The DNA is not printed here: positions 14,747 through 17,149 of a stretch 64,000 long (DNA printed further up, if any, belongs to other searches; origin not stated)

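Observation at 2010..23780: ~21 kb paralogue-amplified envelope locus: membrane-tethered sigma factors, giant BNR lipoproteins, orphan ABC-2 permeases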

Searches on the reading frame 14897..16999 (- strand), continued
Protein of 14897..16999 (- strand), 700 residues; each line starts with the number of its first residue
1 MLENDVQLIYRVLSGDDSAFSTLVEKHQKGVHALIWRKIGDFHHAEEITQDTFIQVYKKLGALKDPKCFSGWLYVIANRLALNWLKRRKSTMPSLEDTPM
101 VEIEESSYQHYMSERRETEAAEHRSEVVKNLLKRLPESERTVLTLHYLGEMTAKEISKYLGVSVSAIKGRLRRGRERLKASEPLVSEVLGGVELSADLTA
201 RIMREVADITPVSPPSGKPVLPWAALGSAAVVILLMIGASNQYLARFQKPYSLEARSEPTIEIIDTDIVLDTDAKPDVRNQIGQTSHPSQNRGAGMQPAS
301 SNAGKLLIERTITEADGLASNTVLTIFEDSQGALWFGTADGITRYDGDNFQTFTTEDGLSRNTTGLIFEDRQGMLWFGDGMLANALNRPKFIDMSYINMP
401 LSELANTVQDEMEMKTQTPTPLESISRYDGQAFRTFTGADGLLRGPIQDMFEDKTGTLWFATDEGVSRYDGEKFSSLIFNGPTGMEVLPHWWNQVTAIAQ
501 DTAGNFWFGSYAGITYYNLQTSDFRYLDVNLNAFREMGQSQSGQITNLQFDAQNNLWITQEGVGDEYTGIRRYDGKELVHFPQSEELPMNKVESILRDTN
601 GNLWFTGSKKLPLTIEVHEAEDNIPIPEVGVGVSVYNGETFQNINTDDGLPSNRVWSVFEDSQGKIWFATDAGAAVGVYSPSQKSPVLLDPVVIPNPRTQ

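Call 62: fold_search(model_id=the predicted structure, library=pdb)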
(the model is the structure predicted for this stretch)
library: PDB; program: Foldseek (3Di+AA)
matches with E <= 10: 1106; with E <= 0.001: 516
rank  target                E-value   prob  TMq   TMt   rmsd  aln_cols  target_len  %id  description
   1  4a2m_D                4.3e-16  1.00  0.37  0.35   4.0       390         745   18  Structure of the periplasmic domain of the heparin and heparan sulphate sensing hybrid two component system BT4663 in  (released 2012-05-02)
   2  4a2m_A                6.9e-16  1.00  0.17  0.17  23.6       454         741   16  Structure of the periplasmic domain of the heparin and heparan sulphate sensing hybrid two component system BT4663 in  (released 2012-05-02)
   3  4a2m_C                7.7e-16  1.00  0.38  0.36   6.3       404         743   19  Structure of the periplasmic domain of the heparin and heparan sulphate sensing hybrid two component system BT4663 in  (released 2012-05-02)
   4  4a2m_B                1.2e-15  1.00  0.17  0.16  21.4       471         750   17  Structure of the periplasmic domain of the heparin and heparan sulphate sensing hybrid two component system BT4663 in  (released 2012-05-02)
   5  4a2l_D                2.2e-15  1.00  0.18  0.17  24.6       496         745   17  Structure of the periplasmic domain of the heparin and heparan sulphate sensing hybrid two component system BT4663 in  (released 2012-05-02)
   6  4a2l_C                2.8e-15  1.00  0.36  0.34   3.9       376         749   18  Structure of the periplasmic domain of the heparin and heparan sulphate sensing hybrid two component system BT4663 in  (released 2012-05-02)
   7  4a2l_B                5.0e-15  1.00  0.23  0.22  17.2       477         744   18  Structure of the periplasmic domain of the heparin and heparan sulphate sensing hybrid two component system BT4663 in  (released 2012-05-02)
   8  4a2l_A                5.3e-15  1.00  0.17  0.17  20.5       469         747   16  Structure of the periplasmic domain of the heparin and heparan sulphate sensing hybrid two component system BT4663 in  (released 2012-05-02)
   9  4a2l_F                7.2e-15  1.00  0.36  0.34   3.9       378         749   18  Structure of the periplasmic domain of the heparin and heparan sulphate sensing hybrid two component system BT4663 in  (released 2012-05-02)
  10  3ott_B                8.5e-15  1.00  0.35  0.34   4.5       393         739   18  Crystal Structure of the extracellular domain of the putative one component system BT4673 from B. thetaiotaomicron (released 2011-08-10)
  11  3v9f_A                2.1e-14  1.00  0.35  0.34   4.2       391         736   19  Crystal Structure of the extracellular domain of the putative hybrid two component system BT3049 from B. thetaiotaomic (released 2012-03-14)
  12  4a2l_E                2.6e-14  1.00  0.23  0.22  17.3       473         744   19  Structure of the periplasmic domain of the heparin and heparan sulphate sensing hybrid two component system BT4663 in  (released 2012-05-02)
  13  3ott_A                2.7e-14  1.00  0.25  0.24  22.1       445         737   17  Crystal Structure of the extracellular domain of the putative one component system BT4673 from B. thetaiotaomicron (released 2011-08-10)
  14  3va6_A                8.4e-14  1.00  0.35  0.33   4.5       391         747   18  Crystal Structure of the extracellular domain of the putative hybrid two component system BT4673 from B. thetaiotaomic (released 2012-06-13)
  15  3va6_B                1.4e-13  1.00  0.36  0.34   4.2       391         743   18  Crystal Structure of the extracellular domain of the putative hybrid two component system BT4673 from B. thetaiotaomic (released 2012-06-13)
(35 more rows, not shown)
